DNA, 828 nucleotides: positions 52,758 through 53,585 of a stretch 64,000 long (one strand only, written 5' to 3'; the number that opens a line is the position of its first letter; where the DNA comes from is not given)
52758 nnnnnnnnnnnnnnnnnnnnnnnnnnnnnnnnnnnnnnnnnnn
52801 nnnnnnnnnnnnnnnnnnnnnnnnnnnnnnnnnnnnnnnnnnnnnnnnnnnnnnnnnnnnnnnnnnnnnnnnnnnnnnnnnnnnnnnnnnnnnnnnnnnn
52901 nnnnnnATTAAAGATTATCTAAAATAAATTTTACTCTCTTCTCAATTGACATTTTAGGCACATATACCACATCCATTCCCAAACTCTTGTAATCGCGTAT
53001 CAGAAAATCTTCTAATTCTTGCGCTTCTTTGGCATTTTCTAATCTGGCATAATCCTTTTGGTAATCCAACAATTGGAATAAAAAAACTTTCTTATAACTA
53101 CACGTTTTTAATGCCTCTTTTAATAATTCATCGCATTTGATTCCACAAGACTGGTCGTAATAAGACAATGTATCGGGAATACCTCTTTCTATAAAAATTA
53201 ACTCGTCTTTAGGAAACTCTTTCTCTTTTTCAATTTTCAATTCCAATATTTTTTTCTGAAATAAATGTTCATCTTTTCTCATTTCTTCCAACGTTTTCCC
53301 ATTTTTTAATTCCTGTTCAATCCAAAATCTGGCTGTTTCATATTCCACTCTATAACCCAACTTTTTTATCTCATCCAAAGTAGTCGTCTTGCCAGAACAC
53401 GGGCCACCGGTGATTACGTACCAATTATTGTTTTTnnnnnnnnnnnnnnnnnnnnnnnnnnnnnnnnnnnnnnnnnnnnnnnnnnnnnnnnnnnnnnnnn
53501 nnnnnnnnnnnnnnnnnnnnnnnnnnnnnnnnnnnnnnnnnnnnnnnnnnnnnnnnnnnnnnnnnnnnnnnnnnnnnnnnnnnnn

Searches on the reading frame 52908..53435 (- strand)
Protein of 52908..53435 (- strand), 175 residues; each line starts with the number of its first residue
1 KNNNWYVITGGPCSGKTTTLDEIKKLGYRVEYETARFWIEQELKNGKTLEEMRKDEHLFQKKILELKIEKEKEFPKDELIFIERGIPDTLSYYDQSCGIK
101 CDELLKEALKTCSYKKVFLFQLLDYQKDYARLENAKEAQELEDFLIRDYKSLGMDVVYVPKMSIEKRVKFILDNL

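Call 48: search_protein_families(library=pfam, max_evalue=0.01, proteins=[window:52908-53435:-])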
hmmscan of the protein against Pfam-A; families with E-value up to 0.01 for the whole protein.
window:52908-53435:- (175 aa): 4 families
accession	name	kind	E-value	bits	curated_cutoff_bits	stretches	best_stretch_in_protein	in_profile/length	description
PF13521.12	AAA_28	-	6.7e-30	104.9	27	1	6-167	2-164/164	AAA domain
PF13238.12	AAA_18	-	0.0011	19.8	29.4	1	7-60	2-45/128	AAA domain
PF13207.12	AAA_17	-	0.0034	18.1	27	1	9-73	1-67/136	AAA domain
PF23229.2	DUF7067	-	0.0094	16.2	27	0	30-54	27-51/56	Alpha-glucan water dikinase, DUF7067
